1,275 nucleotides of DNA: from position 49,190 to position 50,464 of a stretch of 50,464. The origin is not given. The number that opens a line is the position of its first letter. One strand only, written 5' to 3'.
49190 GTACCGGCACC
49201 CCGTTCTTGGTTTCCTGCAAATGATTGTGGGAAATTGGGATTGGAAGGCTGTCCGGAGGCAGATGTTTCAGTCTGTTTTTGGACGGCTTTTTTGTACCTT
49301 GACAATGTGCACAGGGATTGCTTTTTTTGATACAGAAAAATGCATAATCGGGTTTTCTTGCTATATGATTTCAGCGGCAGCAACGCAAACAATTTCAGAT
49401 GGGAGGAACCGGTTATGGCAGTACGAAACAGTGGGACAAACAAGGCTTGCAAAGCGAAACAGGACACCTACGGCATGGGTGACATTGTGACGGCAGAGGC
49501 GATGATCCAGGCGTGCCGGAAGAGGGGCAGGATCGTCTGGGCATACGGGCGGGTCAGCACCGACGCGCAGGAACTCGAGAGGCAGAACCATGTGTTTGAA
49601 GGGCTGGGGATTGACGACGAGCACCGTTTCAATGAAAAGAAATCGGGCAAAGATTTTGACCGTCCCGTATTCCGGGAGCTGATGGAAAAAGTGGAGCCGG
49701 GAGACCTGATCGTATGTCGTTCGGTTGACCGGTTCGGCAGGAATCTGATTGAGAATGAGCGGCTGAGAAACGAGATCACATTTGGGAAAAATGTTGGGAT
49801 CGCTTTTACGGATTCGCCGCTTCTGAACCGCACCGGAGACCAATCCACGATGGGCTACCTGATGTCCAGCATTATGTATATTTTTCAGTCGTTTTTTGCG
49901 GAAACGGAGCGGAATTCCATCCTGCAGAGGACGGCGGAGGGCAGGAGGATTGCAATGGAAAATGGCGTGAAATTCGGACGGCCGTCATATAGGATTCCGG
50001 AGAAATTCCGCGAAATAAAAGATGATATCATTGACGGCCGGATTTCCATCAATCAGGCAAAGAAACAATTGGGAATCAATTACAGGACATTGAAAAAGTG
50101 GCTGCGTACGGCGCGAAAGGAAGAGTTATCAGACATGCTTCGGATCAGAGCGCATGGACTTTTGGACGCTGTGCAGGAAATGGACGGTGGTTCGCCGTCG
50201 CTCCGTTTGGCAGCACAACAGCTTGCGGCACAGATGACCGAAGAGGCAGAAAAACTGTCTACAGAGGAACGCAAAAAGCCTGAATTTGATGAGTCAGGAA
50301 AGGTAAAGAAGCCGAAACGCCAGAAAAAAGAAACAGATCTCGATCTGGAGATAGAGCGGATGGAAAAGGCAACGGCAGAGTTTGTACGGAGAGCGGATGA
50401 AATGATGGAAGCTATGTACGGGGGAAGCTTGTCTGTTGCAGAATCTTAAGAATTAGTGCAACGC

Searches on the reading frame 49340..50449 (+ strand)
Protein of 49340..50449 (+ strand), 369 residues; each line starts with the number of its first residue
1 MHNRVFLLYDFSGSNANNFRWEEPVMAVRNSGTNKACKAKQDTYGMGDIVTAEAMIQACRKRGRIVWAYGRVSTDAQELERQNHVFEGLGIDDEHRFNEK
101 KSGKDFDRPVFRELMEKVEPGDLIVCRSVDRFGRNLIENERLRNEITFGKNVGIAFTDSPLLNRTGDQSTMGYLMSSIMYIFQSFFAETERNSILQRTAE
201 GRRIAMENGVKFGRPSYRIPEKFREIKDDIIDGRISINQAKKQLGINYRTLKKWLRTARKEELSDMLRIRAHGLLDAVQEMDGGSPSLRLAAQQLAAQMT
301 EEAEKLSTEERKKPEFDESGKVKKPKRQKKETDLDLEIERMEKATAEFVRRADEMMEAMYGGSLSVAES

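Call 63: search_protein_families(library=pfam, proteins=[window:49340-50449:+], max_evalue=0.001)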
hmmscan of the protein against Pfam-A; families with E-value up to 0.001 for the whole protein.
window:49340-50449:+ (369 aa): 1 family
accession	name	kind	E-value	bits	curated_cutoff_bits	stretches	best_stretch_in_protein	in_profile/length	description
PF00239.26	Resolvase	-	4.1e-22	79.3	23.3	1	68-210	3-144/145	Resolvase, N terminal domain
